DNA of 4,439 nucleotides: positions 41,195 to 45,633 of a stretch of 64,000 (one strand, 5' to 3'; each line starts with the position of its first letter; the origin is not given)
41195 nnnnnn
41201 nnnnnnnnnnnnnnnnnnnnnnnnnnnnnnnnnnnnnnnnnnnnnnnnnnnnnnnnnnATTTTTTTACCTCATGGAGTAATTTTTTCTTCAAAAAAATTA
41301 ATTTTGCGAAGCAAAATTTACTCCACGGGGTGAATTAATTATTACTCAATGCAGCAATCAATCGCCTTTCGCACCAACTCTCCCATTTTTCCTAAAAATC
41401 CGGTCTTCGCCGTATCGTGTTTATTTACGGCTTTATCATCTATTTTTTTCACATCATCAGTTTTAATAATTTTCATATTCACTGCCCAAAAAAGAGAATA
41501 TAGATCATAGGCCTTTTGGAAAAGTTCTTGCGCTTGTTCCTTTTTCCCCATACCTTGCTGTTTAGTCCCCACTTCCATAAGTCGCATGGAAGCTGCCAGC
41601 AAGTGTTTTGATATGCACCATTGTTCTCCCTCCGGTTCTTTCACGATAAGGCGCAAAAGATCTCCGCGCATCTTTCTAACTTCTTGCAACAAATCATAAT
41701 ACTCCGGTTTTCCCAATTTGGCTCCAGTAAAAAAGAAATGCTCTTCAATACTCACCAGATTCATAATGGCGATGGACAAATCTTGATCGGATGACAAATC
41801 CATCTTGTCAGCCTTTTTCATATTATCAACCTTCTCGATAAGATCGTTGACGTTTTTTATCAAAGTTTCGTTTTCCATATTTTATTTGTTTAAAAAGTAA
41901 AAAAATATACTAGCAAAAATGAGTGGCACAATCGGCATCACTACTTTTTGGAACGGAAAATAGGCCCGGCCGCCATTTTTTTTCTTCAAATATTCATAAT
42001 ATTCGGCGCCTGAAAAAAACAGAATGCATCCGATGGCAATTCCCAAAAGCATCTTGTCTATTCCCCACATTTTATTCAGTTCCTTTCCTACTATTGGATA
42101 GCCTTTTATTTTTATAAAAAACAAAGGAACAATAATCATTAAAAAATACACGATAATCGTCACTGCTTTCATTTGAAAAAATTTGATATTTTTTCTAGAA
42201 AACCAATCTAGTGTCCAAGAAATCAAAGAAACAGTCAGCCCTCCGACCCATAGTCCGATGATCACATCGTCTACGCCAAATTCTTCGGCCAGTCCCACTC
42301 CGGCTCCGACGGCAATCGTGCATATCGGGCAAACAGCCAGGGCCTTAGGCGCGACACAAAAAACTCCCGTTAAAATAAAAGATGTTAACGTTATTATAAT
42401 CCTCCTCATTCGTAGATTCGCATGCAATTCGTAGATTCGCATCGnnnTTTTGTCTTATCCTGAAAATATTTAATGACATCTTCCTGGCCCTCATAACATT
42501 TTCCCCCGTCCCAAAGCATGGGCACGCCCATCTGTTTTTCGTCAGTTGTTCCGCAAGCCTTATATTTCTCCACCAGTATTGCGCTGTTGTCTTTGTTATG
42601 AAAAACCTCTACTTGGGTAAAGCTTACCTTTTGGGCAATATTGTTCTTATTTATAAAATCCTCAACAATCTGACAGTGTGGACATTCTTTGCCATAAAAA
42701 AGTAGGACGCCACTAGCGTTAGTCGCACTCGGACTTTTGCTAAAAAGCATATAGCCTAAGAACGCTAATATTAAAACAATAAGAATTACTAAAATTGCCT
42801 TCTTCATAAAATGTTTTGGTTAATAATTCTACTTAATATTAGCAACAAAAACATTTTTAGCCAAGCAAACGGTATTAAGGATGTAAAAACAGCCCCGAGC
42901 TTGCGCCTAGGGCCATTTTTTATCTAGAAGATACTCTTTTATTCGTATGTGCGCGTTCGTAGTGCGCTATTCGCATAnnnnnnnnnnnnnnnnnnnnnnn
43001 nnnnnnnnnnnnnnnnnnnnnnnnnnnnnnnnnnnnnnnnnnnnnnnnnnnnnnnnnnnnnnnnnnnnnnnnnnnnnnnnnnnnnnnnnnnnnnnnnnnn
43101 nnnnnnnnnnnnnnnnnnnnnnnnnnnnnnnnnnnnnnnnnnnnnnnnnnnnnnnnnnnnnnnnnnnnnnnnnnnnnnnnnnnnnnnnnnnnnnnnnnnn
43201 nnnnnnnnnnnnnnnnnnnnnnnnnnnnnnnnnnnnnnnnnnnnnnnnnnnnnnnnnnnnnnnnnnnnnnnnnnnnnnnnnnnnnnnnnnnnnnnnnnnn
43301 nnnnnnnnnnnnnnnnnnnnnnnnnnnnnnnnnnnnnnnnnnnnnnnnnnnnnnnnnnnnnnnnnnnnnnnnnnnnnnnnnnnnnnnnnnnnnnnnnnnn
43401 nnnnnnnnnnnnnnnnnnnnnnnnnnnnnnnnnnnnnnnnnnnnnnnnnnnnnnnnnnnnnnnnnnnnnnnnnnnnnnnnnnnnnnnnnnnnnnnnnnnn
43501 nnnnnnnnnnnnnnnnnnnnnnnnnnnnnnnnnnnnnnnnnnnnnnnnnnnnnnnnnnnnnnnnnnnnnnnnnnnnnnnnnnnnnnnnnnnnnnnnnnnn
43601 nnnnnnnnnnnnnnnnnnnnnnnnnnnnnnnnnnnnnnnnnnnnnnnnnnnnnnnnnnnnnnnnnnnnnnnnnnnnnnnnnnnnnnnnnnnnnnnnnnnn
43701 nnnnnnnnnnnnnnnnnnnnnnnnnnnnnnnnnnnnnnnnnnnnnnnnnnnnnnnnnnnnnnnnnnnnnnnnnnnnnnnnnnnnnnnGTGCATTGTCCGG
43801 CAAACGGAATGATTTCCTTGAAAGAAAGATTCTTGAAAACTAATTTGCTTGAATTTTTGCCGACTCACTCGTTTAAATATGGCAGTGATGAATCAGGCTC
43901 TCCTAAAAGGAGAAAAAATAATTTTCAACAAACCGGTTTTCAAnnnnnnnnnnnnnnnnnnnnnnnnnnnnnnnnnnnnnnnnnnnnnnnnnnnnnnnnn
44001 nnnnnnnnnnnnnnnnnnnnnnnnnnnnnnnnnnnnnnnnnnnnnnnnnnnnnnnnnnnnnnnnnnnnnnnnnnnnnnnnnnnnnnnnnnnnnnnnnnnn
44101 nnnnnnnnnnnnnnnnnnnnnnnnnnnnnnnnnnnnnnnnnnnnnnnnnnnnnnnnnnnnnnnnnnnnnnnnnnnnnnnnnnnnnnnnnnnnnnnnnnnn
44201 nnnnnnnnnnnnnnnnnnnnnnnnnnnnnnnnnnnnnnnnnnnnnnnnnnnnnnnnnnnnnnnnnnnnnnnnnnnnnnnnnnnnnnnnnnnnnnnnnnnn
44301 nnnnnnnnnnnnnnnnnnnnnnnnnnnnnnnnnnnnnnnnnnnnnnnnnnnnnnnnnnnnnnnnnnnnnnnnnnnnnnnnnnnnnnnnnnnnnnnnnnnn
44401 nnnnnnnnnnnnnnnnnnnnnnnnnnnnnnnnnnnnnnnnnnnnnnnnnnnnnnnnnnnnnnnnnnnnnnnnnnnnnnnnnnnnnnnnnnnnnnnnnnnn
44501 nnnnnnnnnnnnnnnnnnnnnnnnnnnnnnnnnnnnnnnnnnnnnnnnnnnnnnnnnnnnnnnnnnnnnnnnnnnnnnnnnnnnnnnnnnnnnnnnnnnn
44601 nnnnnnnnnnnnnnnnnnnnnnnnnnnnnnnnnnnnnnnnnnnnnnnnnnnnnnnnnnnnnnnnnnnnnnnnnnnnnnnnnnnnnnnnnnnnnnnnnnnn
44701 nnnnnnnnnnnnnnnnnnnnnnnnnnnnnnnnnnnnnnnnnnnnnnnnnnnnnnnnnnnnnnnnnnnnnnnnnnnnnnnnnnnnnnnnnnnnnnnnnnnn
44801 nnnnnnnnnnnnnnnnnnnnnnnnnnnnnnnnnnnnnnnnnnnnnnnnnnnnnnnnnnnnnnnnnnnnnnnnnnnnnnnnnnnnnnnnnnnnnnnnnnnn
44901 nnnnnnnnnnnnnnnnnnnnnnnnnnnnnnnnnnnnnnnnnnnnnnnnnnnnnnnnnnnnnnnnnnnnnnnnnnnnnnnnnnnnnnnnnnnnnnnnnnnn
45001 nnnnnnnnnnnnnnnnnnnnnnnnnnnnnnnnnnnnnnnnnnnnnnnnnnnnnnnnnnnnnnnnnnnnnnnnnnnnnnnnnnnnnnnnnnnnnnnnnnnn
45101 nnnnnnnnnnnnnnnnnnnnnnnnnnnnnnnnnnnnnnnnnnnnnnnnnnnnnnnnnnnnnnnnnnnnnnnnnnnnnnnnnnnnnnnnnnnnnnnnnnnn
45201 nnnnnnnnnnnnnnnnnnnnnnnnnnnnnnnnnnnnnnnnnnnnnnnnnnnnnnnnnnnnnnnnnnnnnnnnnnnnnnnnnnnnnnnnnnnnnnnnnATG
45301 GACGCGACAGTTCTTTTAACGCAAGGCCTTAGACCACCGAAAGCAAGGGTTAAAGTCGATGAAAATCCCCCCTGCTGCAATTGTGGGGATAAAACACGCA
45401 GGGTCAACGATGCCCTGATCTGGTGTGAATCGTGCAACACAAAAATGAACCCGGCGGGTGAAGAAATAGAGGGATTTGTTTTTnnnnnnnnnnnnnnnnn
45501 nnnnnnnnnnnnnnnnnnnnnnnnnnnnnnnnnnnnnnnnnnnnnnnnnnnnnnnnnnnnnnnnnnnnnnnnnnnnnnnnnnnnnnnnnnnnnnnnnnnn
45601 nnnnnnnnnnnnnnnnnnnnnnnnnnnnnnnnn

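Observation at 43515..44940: Two stand-alone promoter-micropeptide-terminator modules encoding 21-aa and 24-aa hydrophobic peptides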

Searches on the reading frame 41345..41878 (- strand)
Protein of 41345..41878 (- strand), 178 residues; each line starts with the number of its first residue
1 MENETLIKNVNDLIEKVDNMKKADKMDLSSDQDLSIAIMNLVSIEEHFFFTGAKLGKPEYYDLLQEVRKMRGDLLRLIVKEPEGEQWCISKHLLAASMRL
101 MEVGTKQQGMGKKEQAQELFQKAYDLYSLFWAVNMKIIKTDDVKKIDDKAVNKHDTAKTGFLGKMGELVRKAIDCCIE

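Call 16: search_protein_families(library=pfam, proteins=[window:41345-41878:-], max_evalue=0.1)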
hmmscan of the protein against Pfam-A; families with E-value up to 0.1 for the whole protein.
window:41345-41878:- (178 aa): 0 families

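Call 17: find_related_loci(query=window:41345-41878:-, collection=metagenome_contigs, flank=6000)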
Query window:41345-41878:- (178 aa) in metagenome_contigs; peptide patterns used: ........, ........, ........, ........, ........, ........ (x = any residue, [..] = any of these).
599 stretches matched a pattern (row limit reached: there are more); 574 encode a relative of the query (tblastn E <= 1e-3); the best 80 are kept; 80 distinct loci.
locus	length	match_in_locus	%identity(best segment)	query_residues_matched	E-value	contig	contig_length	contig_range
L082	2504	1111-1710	80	3-178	1e-107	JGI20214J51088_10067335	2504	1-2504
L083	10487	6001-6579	81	3-178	3e-101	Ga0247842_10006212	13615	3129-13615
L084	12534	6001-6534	85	1-178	4e-101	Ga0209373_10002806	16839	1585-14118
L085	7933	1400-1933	85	1-178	4e-101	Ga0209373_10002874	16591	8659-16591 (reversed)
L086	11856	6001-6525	85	4-178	9e-101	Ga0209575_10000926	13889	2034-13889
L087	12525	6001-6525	84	4-178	8e-101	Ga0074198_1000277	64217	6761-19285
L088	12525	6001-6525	84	4-178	1e-99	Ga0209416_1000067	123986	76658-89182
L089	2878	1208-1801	79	3-178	8e-102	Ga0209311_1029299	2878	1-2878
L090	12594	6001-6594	79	3-178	2e-99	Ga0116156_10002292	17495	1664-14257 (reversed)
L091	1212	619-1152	80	1-178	2e-105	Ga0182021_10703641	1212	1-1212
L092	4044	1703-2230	80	3-178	4e-98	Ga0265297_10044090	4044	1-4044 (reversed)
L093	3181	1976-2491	85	7-178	2e-98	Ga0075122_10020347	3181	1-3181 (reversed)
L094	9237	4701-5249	78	3-178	2e-96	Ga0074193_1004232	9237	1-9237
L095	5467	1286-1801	83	7-178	2e-96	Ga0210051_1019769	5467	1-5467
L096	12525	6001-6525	82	4-178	2e-96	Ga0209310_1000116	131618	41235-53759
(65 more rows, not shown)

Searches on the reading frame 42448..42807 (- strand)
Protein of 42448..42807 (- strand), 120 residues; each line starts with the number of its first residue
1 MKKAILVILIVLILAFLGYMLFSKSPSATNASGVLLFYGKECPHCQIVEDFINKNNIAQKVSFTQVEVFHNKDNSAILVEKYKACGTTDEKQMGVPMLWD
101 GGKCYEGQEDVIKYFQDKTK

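Call 16: search_protein_families(library=pfam, proteins=[window:42448-42807:-], max_evalue=0.1)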
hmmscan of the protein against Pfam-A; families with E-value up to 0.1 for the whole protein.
window:42448-42807:- (120 aa): 3 families
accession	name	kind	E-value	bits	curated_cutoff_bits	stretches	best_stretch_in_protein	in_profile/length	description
PF00462.30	Glutaredoxin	-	0.002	18.7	22.9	1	34-103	1-58/60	Glutaredoxin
PF00085.26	Thioredoxin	-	0.0086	16.5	23.5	1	30-74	18-64/103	Thioredoxin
PF22109.2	Zn_ribbon_tTFIIB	-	0.039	14.3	28.6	1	37-49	7-19/40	Transcription factor IIB, zinc ribbon, Trypanosome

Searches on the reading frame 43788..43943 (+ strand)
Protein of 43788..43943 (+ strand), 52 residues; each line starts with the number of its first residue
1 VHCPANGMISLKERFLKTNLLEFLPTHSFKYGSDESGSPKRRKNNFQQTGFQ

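Call 16: search_protein_families(library=pfam, proteins=[window:43788-43943:+], max_evalue=0.1)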
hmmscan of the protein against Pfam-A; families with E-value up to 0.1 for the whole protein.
window:43788-43943:+ (52 aa): 0 families

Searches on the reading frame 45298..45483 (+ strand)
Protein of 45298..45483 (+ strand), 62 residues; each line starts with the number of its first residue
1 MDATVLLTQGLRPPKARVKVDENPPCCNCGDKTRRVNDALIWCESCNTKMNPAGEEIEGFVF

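Call 16: search_protein_families(library=pfam, proteins=[window:45298-45483:+], max_evalue=0.1)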
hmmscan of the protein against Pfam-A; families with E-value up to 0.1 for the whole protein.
window:45298-45483:+ (62 aa): 1 family
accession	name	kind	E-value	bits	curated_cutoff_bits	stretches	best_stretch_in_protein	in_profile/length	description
PF07627.16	PSCyt3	-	0.034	14.9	27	1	6-60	33-88/98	Protein of unknown function (DUF1588)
